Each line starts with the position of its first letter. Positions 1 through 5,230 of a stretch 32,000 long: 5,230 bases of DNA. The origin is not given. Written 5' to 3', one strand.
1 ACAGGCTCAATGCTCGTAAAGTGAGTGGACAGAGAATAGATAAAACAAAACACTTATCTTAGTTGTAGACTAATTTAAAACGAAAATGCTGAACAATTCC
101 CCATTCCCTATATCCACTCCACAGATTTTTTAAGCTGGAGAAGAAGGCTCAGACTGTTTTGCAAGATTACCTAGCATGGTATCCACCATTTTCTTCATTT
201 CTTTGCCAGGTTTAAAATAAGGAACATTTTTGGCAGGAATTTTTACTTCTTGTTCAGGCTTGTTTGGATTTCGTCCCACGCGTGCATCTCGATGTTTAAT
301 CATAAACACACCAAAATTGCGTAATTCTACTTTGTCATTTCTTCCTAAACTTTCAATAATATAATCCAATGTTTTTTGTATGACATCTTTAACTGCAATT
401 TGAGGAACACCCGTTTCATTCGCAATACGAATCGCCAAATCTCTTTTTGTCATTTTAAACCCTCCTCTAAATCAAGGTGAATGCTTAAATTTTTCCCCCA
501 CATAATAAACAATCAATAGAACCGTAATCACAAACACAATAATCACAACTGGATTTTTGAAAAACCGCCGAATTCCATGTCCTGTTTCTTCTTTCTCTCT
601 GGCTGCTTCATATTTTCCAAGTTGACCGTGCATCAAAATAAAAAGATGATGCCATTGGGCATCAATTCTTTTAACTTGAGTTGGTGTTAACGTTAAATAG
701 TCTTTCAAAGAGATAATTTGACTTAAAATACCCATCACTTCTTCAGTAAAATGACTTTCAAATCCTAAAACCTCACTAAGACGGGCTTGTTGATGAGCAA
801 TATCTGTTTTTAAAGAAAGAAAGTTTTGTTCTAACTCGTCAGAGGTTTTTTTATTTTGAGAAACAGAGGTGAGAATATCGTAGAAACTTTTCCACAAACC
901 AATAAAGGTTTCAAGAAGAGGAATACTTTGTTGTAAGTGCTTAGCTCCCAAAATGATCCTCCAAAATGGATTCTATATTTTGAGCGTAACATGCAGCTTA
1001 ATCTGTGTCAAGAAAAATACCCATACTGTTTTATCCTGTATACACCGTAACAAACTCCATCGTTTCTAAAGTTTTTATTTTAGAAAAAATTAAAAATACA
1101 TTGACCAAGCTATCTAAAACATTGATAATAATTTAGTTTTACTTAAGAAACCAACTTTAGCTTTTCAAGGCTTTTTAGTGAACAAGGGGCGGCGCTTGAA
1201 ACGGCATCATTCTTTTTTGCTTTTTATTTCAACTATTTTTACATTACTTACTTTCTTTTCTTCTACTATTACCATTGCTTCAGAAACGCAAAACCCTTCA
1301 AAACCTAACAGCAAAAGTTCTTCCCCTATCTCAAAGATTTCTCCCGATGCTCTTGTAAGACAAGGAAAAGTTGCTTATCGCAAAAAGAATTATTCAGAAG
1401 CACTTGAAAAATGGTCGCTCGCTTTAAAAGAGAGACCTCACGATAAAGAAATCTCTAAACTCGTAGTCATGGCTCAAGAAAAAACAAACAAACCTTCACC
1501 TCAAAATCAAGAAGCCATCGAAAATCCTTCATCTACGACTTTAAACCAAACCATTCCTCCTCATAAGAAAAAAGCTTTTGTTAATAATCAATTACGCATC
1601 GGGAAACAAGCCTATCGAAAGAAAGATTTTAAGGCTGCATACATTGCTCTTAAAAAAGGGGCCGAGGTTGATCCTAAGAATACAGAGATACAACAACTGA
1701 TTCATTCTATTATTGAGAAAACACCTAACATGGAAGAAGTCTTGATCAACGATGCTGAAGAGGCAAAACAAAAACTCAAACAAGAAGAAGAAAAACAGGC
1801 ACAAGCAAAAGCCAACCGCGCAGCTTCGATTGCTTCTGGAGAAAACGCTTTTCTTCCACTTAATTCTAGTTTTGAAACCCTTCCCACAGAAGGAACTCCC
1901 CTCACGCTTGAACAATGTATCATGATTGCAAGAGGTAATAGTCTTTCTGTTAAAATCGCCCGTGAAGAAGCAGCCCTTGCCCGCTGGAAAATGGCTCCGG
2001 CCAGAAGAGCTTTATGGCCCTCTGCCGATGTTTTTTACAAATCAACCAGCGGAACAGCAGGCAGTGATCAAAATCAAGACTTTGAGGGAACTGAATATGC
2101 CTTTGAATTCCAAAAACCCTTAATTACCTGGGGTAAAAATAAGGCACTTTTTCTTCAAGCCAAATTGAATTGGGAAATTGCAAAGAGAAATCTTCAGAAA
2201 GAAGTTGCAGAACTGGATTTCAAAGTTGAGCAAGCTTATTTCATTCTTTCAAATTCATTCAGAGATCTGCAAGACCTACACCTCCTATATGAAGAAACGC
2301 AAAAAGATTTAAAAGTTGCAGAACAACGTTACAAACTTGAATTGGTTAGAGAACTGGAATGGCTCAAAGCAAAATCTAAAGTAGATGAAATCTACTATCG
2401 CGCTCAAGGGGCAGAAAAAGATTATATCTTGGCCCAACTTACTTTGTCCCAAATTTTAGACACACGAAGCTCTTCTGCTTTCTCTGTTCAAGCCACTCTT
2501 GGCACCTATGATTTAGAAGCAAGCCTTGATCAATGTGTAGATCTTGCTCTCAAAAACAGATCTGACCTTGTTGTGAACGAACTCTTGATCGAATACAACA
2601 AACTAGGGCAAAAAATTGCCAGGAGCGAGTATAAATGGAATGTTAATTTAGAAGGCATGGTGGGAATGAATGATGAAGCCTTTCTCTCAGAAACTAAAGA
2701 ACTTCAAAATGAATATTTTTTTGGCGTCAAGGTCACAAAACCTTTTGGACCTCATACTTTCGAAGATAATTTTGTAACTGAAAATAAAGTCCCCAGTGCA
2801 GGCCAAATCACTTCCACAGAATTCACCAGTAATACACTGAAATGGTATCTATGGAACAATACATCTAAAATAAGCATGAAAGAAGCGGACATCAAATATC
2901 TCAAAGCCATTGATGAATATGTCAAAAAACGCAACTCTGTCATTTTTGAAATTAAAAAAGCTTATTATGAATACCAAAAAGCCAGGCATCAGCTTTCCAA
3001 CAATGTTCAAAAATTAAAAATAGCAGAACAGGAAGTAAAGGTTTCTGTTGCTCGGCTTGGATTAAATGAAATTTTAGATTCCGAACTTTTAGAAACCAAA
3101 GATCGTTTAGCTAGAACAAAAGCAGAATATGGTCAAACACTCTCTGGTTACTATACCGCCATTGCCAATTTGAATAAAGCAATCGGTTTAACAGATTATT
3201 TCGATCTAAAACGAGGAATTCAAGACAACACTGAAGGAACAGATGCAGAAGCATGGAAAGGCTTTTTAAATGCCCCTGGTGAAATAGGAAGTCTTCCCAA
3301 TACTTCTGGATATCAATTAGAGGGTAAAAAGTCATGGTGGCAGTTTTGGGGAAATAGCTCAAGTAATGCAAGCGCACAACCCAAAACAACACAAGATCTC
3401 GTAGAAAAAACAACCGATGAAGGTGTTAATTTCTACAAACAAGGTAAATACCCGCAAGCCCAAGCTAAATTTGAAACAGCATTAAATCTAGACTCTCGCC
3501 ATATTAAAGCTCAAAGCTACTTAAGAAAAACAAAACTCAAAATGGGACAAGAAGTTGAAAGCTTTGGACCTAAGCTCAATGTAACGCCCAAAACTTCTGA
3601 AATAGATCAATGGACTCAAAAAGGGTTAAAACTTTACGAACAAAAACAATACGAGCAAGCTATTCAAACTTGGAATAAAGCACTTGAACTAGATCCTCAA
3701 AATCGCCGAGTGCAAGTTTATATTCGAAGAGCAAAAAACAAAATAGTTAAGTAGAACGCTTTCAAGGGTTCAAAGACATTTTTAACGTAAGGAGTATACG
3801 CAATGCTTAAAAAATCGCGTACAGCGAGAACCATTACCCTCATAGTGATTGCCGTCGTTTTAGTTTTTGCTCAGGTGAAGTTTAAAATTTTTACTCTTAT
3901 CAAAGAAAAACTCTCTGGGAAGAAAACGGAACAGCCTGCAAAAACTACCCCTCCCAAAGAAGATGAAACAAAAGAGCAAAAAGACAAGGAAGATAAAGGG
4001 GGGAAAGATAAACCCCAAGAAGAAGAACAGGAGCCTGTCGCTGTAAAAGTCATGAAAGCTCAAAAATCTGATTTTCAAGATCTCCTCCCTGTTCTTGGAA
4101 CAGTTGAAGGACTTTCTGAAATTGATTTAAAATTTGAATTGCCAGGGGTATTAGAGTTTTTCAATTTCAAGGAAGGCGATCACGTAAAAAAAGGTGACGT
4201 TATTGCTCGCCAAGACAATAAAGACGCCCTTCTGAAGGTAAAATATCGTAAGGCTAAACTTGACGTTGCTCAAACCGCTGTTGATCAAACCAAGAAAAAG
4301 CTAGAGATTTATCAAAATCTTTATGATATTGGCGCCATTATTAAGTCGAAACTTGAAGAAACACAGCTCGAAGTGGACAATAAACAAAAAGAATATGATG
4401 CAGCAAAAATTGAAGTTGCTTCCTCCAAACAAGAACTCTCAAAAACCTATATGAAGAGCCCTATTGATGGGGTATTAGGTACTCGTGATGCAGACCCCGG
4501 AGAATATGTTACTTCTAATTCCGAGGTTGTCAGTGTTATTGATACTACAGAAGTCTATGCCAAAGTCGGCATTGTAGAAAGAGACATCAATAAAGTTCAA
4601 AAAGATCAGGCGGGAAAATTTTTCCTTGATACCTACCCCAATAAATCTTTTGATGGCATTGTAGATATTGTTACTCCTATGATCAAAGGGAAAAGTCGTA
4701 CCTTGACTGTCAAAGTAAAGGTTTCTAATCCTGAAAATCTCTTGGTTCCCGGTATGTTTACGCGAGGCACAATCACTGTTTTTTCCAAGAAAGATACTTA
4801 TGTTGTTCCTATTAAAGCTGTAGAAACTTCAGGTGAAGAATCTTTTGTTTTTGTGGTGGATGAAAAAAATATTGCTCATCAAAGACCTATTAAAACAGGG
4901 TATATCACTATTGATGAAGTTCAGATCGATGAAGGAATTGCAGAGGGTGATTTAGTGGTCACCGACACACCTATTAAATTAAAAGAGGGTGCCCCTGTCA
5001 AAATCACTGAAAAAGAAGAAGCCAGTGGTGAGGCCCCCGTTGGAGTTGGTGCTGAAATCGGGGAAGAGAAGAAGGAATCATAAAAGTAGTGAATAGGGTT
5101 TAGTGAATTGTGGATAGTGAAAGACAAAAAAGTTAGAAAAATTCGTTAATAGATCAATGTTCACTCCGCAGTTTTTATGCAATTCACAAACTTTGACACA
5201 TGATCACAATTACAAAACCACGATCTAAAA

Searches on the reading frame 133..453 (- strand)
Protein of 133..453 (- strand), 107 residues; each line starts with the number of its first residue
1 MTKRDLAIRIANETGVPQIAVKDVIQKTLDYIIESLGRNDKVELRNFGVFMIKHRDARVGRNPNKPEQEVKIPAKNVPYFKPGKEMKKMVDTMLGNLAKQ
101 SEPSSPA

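Call 97: search_protein_families(library=pfam, max_evalue=0.001, proteins=[window:133-453:-])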
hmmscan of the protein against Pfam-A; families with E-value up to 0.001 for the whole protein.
window:133-453:- (107 aa): 4 families
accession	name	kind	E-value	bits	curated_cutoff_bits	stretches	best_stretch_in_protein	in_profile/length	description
PF00216.26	Bac_DNA_binding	-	5.6e-26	91.1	22.4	1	1-90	1-89/90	Bacterial DNA-binding protein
PF14908.11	HU-CCDC81_euk_1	-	3.4e-06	27.5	26.1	1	21-88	24-83/89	CCDC81 eukaryotic HU domain 1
PF18289.6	HU-CCDC81_euk_2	-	4.9e-06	26.9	26.1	1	9-58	9-60/75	CCDC81 eukaryotic HU domain 2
PF18291.6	HU-HIG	-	1.4e-05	25.6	26.2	1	2-93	33-121/125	HU domain fused to wHTH, Ig, or Glycine-rich motif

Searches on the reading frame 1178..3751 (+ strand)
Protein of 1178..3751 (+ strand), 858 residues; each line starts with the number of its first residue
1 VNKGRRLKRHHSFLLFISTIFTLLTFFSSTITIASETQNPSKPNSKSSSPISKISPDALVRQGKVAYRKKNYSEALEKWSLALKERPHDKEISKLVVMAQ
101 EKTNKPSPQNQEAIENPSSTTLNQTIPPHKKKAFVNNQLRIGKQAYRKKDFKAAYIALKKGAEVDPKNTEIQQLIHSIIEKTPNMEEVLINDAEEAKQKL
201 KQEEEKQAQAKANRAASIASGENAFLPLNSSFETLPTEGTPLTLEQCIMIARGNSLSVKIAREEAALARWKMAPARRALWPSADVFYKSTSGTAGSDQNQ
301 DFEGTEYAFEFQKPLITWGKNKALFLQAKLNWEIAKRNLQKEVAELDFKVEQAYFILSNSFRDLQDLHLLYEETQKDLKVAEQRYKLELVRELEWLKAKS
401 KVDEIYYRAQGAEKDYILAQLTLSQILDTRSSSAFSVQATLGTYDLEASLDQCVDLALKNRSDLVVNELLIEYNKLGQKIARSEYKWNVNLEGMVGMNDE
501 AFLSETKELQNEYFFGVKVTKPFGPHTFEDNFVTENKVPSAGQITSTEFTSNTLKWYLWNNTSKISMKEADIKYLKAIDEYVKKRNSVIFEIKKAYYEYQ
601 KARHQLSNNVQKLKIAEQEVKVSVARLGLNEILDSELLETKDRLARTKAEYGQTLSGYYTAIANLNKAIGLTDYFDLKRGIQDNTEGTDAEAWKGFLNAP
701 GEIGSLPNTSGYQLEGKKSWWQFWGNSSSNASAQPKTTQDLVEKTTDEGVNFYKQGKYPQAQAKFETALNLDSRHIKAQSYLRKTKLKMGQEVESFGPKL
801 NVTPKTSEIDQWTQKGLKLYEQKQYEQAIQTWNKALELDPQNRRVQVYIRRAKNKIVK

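Call 97: search_protein_families(library=pfam, max_evalue=0.001, proteins=[window:1178-3751:+])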
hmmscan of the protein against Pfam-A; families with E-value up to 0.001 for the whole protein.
window:1178-3751:+ (858 aa): 11 families
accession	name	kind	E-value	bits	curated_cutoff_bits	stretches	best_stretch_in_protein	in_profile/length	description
PF02321.23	OEP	-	3.7e-32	112.1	22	2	244-427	1-186/187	Outer membrane efflux protein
PF07719.23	TPR_2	-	1.8e-14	53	27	2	812-842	4-34/34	Tetratricopeptide repeat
PF00515.34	TPR_1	-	2.7e-14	52.7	27.8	1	810-842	2-34/34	Tetratricopeptide repeat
PF13414.12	TPR_11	-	4.3e-09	36.4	26.8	1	816-842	1-27/42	TPR repeat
PF13432.12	TPR_16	-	5.1e-07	30.5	32.7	0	747-772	2-27/65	Tetratricopeptide repeat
PF13428.12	TPR_14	-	2.8e-06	27.9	23.5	0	812-846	4-38/44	Tetratricopeptide repeat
PF14559.12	TPR_19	-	1.8e-05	25.4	25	0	819-847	1-29/68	Tetratricopeptide repeat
PF13181.12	TPR_8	-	0.00032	21.1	25.7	0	812-842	4-34/34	Tetratricopeptide repeat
PF12895.13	ANAPC3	-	0.00041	21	27.2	0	752-786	33-71/82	Anaphase-promoting complex, cyclosome, subunit 3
PF13424.12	TPR_12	-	0.00042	20.9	30.1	0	819-838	13-32/77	Tetratricopeptide repeat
PF23914.1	TPR_CcmH_CycH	-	0.00052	20.3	42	0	808-846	49-87/158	Cytochrome c-type biogenesis protein H TPR domain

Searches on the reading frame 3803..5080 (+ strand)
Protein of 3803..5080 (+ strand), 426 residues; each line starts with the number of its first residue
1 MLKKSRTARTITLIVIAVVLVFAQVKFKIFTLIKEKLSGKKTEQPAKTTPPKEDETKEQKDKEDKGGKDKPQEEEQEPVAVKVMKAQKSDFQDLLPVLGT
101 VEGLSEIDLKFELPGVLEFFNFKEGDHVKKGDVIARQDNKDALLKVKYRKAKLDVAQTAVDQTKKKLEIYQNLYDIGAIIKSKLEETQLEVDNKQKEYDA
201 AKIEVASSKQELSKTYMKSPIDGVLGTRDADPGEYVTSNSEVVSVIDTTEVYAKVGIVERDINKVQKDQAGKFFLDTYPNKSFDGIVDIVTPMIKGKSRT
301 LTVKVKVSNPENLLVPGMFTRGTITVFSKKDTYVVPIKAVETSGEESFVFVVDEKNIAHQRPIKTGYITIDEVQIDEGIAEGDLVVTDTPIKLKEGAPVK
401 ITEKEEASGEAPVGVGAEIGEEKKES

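Call 97: search_protein_families(library=pfam, max_evalue=0.001, proteins=[window:3803-5080:+])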
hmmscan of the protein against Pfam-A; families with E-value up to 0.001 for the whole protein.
window:3803-5080:+ (426 aa): 3 families
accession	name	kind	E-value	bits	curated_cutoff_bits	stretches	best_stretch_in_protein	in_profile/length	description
PF16576.10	HlyD_D23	-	1.4e-24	87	30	1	117-319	30-213/214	Barrel-sandwich domain of CusB or HlyD membrane-fusion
PF13437.12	HlyD_3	-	2e-14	54.6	22.2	1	218-317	3-106/106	HlyD family secretion protein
PF13533.13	Biotin_lipoyl_2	-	0.00064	19.9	29.8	0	121-136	15-30/32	Biotin-lipoyl like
